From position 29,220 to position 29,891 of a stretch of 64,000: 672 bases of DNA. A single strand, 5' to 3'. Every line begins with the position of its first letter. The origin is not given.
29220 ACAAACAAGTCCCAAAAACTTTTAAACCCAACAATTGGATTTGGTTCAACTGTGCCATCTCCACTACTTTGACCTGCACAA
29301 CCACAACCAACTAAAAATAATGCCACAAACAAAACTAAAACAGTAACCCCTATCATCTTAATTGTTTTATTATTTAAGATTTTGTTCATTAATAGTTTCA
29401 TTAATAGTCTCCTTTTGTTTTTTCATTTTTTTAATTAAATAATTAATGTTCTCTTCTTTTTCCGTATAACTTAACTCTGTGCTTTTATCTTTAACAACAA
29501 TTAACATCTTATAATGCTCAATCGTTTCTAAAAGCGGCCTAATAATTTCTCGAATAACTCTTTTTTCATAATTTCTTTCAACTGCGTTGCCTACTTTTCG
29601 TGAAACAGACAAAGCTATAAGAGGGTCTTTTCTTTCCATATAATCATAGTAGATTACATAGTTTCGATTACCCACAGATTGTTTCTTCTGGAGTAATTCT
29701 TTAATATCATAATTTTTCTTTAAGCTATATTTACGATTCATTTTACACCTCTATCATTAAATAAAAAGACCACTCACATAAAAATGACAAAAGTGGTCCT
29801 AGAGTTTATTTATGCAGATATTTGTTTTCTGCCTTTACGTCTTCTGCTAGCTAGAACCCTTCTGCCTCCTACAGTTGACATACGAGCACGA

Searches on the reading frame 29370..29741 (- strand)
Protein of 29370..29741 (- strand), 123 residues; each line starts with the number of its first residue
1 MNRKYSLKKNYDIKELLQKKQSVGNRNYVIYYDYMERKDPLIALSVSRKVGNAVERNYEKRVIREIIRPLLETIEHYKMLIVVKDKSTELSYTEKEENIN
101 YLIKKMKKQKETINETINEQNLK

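Call 11: search_protein_families(library=ncbifam, proteins=[window:29370-29741:-], max_evalue=0.001)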
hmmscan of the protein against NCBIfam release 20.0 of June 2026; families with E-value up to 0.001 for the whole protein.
window:29370-29741:- (123 aa): 1 family
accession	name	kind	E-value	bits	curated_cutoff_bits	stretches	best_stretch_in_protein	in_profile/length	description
TIGR00188.1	rnpA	equivalog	1.3e-19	70.4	38.35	1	2-108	2-109/111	ribonuclease P protein component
